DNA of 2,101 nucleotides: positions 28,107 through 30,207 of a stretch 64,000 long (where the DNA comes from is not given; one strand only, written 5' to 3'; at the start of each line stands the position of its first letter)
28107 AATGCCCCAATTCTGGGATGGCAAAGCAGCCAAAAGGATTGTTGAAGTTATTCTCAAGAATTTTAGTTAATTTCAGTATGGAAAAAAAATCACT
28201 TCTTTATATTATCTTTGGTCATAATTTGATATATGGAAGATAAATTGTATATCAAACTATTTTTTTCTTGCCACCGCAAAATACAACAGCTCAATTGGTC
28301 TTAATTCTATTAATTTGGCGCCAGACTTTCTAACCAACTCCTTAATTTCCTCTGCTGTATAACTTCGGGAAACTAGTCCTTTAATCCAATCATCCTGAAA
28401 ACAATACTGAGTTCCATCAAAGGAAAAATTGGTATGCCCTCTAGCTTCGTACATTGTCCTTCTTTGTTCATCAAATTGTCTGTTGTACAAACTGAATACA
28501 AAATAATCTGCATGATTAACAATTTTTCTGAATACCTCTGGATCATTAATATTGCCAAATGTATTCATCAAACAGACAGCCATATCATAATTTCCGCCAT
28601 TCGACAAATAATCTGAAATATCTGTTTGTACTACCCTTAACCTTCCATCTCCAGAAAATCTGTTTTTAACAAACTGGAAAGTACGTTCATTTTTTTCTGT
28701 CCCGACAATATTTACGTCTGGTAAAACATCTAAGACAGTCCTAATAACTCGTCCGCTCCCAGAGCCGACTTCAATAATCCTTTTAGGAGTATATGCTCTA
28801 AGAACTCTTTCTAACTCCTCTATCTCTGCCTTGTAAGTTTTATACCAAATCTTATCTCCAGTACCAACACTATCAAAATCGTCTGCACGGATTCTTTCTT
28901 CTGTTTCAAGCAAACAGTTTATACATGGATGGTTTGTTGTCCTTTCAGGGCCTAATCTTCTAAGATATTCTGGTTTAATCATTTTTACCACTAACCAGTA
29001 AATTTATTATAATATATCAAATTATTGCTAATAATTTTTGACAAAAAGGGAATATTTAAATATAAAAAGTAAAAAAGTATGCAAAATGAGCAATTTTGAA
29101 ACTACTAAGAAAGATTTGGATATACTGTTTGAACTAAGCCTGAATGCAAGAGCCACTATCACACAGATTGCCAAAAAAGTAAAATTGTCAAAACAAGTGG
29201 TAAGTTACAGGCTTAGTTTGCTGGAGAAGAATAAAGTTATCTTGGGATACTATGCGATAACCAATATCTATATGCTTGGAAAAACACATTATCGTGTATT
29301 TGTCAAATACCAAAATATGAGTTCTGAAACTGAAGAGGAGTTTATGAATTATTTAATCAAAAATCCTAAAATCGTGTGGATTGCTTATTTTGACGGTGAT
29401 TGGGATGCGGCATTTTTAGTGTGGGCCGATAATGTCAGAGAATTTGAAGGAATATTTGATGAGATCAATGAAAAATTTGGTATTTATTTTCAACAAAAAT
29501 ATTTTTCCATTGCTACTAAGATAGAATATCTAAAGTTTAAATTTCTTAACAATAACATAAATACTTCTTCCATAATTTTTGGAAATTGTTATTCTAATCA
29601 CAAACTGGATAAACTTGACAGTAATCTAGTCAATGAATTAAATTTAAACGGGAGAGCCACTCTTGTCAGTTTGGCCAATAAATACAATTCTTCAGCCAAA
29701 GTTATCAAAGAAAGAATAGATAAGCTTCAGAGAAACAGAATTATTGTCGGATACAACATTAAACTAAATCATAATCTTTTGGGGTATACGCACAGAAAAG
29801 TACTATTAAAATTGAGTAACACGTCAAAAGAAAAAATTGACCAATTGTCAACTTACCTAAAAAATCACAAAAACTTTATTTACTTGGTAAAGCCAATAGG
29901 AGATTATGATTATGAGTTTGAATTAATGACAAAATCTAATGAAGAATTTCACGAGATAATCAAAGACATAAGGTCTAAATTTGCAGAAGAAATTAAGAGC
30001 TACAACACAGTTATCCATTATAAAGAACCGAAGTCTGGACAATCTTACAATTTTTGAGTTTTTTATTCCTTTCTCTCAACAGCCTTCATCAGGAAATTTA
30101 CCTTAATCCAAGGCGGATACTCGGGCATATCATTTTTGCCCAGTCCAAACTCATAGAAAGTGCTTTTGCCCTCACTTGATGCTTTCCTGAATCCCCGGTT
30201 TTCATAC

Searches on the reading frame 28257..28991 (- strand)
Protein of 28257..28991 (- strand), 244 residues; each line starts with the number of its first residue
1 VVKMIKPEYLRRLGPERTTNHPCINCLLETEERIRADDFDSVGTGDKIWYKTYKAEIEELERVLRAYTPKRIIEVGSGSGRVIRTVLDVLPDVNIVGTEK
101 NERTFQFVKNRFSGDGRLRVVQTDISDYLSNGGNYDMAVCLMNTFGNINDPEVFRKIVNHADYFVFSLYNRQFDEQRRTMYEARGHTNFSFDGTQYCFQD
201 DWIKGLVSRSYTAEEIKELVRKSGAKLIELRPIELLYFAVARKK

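Call 47: search_protein_families(library=pfam, proteins=[window:28257-28991:-], max_evalue=0.001)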
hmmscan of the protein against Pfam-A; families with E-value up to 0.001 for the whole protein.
window:28257-28991:- (244 aa): 3 families
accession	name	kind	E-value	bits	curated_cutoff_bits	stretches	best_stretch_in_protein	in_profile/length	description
PF13649.12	Methyltransf_25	-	6.5e-08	33.6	27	1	72-157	1-89/97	Methyltransferase domain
PF08242.18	Methyltransf_12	-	4e-07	31.1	30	1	73-152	1-82/98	Methyltransferase domain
PF13489.12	Methyltransf_23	-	1.1e-05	25.6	27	1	59-229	12-163/164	Methyltransferase domain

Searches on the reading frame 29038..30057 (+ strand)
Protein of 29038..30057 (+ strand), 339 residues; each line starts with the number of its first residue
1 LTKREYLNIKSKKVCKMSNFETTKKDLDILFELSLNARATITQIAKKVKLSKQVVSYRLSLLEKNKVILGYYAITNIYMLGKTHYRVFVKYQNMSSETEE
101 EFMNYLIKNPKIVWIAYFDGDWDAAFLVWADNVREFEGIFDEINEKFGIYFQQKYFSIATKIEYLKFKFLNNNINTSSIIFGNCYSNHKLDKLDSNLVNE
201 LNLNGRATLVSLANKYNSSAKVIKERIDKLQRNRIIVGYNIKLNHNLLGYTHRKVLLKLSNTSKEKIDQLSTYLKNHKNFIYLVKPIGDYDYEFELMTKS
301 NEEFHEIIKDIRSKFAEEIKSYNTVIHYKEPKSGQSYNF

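Call 47: search_protein_families(library=pfam, proteins=[window:29038-30057:+], max_evalue=0.001)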
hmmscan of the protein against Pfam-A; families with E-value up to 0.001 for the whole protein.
window:29038-30057:+ (339 aa): 4 families
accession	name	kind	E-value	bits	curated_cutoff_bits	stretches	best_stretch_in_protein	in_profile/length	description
PF13404.12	HTH_AsnC-type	-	6.3e-15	55.1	27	2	24-62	3-41/42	AsnC-type helix-turn-helix domain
PF13412.12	HTH_24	-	7.8e-15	54.6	21.9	2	24-68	3-47/48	Winged helix-turn-helix DNA-binding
PF01037.27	AsnC_trans_reg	-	2.5e-07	30.9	25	0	262-326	8-69/73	Lrp/AsnC ligand binding domain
PF12802.13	MarR_2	-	0.00014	22.4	27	1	26-65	7-47/61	MarR family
